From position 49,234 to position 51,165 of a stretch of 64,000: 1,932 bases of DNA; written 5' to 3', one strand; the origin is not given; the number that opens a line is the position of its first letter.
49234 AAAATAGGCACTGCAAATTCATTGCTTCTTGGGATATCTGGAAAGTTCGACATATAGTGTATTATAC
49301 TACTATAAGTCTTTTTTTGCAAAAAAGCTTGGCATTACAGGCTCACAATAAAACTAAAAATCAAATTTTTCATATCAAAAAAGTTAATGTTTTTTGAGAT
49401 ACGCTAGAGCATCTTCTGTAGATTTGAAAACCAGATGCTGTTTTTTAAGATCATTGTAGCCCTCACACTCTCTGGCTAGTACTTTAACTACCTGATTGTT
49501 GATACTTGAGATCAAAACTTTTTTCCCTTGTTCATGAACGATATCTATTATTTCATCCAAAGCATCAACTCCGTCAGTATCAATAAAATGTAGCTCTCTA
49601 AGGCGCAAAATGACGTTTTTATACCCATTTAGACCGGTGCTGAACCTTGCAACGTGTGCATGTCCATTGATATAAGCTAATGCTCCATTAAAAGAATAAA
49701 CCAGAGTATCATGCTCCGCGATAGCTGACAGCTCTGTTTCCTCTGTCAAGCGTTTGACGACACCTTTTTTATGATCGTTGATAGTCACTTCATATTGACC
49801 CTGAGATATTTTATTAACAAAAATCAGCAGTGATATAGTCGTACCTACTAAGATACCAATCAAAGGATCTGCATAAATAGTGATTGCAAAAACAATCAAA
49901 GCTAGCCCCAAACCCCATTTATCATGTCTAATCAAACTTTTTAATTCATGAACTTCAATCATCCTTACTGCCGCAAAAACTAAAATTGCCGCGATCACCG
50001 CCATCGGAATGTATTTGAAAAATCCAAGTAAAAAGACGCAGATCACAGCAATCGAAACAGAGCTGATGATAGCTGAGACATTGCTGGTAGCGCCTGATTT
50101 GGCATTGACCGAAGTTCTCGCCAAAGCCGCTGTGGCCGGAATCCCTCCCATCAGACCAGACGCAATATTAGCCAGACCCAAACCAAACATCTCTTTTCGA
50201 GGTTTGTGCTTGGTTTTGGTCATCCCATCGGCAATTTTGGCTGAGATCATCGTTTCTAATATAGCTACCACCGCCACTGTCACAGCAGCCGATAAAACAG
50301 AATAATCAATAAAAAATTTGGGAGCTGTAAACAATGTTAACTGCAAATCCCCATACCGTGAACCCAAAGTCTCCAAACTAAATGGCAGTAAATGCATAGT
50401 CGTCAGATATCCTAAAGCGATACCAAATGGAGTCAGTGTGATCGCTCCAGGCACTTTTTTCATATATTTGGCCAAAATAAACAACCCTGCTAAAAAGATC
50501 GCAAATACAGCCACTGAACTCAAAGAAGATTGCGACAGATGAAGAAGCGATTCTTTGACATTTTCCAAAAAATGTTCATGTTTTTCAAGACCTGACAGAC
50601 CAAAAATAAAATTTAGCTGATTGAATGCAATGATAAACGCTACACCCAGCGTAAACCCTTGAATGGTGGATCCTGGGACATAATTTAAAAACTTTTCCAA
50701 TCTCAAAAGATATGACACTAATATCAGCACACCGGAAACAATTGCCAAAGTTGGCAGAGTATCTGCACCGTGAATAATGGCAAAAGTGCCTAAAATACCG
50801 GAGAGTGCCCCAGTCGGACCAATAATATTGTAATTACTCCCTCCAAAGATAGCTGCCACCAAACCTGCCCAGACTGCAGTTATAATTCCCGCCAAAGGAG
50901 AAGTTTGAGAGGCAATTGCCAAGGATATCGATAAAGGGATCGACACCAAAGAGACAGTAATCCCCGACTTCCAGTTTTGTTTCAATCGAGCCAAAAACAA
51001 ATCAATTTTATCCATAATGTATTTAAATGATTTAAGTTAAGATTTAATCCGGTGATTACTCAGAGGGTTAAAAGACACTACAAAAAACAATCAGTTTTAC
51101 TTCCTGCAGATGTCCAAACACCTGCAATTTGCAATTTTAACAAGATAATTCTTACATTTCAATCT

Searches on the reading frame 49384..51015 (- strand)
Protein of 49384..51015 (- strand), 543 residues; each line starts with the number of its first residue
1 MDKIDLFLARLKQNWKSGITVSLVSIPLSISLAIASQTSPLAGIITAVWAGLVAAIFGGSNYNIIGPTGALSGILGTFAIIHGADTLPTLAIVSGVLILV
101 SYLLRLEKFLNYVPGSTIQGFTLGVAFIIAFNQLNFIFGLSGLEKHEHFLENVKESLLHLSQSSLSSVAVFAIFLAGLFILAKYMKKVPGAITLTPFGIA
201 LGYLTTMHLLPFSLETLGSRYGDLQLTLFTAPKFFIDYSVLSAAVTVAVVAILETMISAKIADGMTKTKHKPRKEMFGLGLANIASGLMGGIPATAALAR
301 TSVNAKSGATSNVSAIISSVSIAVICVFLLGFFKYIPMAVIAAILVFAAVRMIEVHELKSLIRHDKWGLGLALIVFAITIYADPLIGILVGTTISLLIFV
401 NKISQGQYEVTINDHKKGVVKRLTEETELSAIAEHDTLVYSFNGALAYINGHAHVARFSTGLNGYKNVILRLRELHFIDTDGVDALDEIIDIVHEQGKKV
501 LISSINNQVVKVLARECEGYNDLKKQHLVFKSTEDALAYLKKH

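Call 32: search_protein_families(library=pfam, proteins=[window:49384-51015:-], max_evalue=0.001)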
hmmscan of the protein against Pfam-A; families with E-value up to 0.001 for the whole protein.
window:49384-51015:- (543 aa): 3 families
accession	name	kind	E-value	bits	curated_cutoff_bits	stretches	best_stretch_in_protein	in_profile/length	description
PF00916.26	Sulfate_transp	-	5.3e-60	203.6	23.2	1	12-373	2-378/380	Sulfate permease family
PF01740.26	STAS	-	1.7e-08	34.6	22.6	1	435-514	8-89/106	STAS domain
PF16983.11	MFS_MOT1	-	5.7e-06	27.1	30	1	256-352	25-111/111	Molybdate transporter of MFS superfamily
